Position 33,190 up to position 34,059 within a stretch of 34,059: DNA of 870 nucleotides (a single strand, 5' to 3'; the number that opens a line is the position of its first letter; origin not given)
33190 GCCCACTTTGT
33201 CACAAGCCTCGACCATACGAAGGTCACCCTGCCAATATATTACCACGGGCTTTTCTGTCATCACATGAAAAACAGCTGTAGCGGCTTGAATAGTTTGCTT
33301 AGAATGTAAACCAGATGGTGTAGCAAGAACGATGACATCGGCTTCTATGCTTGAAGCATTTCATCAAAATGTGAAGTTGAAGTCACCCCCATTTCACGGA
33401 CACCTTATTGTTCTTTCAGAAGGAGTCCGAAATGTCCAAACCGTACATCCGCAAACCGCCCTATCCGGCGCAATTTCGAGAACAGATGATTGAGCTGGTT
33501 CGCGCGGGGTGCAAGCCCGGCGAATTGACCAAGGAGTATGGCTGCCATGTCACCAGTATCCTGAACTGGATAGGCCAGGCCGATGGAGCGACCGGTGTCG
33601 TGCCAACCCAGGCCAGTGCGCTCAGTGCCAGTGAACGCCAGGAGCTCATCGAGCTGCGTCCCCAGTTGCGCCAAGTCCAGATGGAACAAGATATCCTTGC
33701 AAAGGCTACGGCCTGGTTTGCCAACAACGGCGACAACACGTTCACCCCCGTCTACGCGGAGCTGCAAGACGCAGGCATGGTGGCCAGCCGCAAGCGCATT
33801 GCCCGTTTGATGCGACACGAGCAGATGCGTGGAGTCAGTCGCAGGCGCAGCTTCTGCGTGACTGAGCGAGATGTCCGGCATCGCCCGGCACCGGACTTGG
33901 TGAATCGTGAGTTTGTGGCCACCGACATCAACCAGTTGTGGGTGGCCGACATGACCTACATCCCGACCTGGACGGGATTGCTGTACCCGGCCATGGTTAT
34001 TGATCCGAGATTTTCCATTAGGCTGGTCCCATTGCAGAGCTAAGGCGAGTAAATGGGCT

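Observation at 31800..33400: IS3-family insertion created a chimeric start for the Wzy-like gene and left only an internal fragment of a WbpB-like oxidoreductase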

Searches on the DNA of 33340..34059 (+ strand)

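Call 50: search_dna_similar(query=window:33340-34059:+, collection=plasmids, mode=distant, max_rows=8)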
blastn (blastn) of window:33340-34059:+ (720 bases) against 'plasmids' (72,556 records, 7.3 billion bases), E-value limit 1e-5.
Records with a match: 12; places in all: 14; records where one place covers at least 80% of the query: 0.
Best place of each record, by identity: 80-90% 5; 60-80% 7.
By first word of the organism name: Burkholderia 2; Variovorax 2; Roseomonas 2; Limnohabitans 1; Polaromonas 1; Methylobacterium 1; Comamonas 1; Streptomyces 1; Kitasatospora 1.
By predicted mobility (MOB-suite, as given by PLSDB): non-mobilizable 6; conjugative 3; mobilizable 3.
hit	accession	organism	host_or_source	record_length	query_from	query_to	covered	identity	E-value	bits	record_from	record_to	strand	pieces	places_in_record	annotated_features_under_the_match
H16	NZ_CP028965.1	Burkholderia sp. IDO3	pure strain,reactor sludge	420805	33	316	39%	81.0%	3e-69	269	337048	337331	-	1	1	transposase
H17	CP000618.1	Burkholderia vietnamiensis G4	-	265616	33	316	39%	81.0%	3e-69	269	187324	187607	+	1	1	hypothetical protein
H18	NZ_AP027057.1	Limnohabitans sp. TEGF004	water,lake surface water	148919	58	388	46%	67.5%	3e-18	100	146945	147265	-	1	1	transposase | IS3 family transposase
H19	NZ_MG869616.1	Polaromonas sp. E19S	Ecology Glacier, King George Island, ...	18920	39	216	25%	71.3%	1e-16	96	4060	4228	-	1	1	none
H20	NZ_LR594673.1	Variovorax sp. PBL-E5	linuron-contaminated soil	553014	33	178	20%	69.9%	5e-9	70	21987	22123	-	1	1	none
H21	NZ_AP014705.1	Methylobacterium aquaticum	-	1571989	542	658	16%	71.8%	7e-7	64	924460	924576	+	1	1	none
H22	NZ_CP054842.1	Comamonas antarctica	whole organism,R2A medium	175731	314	400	12%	81.6%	6e-14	86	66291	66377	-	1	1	none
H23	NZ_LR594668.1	Variovorax sp. SRS16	linuron-contaminated soil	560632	545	637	13%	74.2%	3e-6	61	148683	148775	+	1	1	hypothetical protein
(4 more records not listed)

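Call 51: get_annotated_region(hit=H17, flank=1500)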
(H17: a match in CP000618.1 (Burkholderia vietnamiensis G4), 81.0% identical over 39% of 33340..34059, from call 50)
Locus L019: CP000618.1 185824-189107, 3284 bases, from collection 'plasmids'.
description: Burkholderia vietnamiensis G4 plasmid pBVIE02, complete sequence
organism: Burkholderia vietnamiensis G4 (NCBI taxid 269482)
taxonomy: Bacteria; Pseudomonadota; Betaproteobacteria; Burkholderiales; Burkholderiaceae; Burkholderia; Burkholderia vietnamiensis; Burkholderia vietnamiensis G4
host: -; source: -; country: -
typing (MOB-suite, as given by PLSDB): conjugative; relaxase MOBH; mating-pair formation MPF_T
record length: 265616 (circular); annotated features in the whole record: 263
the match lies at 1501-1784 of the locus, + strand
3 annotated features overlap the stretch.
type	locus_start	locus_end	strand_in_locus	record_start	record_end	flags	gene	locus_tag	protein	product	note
CDS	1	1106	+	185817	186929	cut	-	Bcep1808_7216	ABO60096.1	transposase, IS4 family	-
CDS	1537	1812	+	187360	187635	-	-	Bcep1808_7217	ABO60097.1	hypothetical protein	-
CDS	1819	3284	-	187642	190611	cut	-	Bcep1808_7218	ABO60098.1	transposase Tn3 family protein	-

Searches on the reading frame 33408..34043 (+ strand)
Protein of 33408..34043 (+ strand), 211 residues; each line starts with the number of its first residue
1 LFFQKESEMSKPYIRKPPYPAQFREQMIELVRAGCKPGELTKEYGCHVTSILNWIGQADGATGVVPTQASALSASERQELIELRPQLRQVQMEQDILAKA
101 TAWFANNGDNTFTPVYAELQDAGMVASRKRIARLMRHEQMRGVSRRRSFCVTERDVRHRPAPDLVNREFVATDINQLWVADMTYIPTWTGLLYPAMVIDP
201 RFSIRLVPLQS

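Call 11: search_protein_families(library=pfam, proteins=[window:33408-34043:+], max_evalue=0.01)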
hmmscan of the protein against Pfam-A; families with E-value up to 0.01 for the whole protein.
window:33408-34043:+ (211 aa): 2 families
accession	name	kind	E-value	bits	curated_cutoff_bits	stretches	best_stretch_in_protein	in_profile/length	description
PF13276.12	HTH_21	-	5.2e-07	30.2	28.1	1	115-147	26-59/60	HTH-like domain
PF01527.26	HTH_Tnp_1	-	0.0013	19.3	24.1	1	19-80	7-67/75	Transposase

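Call 12: search_protein_families(library=ncbifam, proteins=[window:33408-34043:+], max_evalue=0.01)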
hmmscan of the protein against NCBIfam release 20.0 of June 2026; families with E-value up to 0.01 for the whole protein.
window:33408-34043:+ (211 aa): 2 families
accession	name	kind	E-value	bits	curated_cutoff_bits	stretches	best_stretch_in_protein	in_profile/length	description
NF033516.0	transpos_IS3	equivalog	2.9e-30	105.7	160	2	114-199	154-240/369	IS3 family transposase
NF033577.2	transpos_IS481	equivalog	0.0013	18.4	224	1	24-199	2-155/284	IS481 family transposase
